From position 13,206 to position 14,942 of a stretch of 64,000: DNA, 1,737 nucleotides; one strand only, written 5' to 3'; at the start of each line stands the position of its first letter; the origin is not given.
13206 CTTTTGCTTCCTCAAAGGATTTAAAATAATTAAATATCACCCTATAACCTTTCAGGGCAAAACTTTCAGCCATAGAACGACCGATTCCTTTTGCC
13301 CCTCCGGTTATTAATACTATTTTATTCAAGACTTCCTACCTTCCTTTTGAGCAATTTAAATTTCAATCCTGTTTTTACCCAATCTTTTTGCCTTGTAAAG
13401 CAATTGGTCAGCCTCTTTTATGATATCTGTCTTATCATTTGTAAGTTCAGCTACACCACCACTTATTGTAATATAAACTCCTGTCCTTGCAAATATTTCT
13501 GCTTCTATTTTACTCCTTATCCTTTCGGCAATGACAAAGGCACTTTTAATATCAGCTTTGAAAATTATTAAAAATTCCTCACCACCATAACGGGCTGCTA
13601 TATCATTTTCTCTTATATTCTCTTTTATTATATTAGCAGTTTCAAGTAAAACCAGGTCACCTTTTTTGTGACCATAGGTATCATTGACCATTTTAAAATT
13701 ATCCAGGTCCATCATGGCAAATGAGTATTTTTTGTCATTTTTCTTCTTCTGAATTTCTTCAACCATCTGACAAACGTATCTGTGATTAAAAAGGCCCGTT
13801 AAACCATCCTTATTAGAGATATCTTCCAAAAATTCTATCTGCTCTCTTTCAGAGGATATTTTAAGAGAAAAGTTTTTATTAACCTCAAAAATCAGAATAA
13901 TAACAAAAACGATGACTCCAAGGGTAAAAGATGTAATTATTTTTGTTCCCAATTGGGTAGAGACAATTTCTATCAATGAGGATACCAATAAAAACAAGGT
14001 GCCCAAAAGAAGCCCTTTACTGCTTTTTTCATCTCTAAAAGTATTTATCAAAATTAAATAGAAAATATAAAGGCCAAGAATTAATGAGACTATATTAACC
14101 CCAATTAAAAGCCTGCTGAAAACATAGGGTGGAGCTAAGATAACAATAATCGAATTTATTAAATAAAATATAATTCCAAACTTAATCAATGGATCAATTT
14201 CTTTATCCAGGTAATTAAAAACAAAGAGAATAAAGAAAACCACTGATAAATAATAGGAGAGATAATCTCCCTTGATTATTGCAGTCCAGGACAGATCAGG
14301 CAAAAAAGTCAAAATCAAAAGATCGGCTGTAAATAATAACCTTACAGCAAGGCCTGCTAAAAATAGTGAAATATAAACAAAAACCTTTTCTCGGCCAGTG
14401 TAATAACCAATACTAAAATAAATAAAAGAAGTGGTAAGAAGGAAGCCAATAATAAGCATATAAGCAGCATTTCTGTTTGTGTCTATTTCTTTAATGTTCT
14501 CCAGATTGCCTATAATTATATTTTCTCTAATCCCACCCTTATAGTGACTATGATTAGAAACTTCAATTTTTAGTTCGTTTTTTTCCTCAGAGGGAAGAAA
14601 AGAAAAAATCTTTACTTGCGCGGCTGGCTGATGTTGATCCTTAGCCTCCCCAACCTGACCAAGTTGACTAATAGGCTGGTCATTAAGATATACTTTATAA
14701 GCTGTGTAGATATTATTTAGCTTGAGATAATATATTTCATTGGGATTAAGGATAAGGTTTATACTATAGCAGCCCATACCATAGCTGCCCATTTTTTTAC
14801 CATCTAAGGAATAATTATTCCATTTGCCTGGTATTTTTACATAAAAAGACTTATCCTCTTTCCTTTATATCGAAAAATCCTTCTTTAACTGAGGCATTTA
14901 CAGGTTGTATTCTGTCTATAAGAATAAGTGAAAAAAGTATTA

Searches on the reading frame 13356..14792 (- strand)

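Call 39: search_protein_families(library=pfam, proteins=[window:13356-14792:-], max_evalue=0.001)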
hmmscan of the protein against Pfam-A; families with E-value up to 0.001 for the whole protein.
window:13356-14792:- (478 aa): 2 families
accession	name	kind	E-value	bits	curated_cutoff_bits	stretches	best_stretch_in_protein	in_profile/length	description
PF00990.26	GGDEF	-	4.1e-37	127.9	23.8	1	327-475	2-161/161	Diguanylate cyclase, GGDEF domain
PF07695.17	7TMR-DISM_7TM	-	4e-17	63.3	29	1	108-301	2-199/205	7TM diverse intracellular signalling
